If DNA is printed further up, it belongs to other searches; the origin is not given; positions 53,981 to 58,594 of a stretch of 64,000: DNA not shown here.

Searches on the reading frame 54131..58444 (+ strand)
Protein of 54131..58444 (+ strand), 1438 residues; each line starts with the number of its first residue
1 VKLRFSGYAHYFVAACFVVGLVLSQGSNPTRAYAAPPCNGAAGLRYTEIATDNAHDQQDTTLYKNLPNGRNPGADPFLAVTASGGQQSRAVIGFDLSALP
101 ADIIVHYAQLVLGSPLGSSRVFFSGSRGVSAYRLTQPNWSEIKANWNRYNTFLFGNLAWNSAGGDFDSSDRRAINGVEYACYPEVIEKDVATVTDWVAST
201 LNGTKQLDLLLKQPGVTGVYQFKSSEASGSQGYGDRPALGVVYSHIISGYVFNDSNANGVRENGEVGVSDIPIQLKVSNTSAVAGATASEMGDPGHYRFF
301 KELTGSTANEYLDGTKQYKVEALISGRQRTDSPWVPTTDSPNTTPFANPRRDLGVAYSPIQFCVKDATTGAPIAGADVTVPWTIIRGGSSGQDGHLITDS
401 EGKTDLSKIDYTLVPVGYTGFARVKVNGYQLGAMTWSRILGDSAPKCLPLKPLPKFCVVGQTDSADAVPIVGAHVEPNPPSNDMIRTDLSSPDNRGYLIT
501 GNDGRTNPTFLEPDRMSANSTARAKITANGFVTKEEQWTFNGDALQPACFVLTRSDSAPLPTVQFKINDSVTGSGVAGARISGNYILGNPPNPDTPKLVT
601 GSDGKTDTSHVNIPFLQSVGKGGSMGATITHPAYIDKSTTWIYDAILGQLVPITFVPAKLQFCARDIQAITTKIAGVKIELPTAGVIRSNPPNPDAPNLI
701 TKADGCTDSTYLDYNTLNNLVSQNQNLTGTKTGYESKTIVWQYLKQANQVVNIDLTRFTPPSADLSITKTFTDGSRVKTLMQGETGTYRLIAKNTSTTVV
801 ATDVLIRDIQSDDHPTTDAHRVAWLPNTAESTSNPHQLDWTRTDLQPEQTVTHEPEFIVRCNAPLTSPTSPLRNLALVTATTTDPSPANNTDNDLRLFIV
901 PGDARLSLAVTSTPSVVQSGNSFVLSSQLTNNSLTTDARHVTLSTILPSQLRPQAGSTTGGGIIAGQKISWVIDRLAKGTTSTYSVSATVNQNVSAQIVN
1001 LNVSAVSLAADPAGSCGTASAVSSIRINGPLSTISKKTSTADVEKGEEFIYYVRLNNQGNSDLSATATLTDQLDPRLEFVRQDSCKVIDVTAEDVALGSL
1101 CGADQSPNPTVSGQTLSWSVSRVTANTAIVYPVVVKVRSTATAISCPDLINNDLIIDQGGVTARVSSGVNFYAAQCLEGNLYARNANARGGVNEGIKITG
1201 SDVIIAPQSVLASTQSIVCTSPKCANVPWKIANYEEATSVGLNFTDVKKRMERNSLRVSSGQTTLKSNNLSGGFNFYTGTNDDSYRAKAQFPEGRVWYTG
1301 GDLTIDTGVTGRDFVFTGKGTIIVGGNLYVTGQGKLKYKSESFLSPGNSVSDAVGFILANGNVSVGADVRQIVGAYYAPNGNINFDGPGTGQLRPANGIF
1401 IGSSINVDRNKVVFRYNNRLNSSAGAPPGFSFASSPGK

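Call 47: search_protein_families(library=ncbifam, proteins=[window:54131-58444:+], max_evalue=1e-10)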
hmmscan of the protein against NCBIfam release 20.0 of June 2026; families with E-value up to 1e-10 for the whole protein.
window:54131-58444:+ (1438 aa): 1 family
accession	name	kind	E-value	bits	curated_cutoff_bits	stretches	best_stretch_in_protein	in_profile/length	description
NF033679.1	DNRLRE_dom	domain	1.8e-11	44.4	34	1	58-230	1-155/164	DNRLRE domain-containing protein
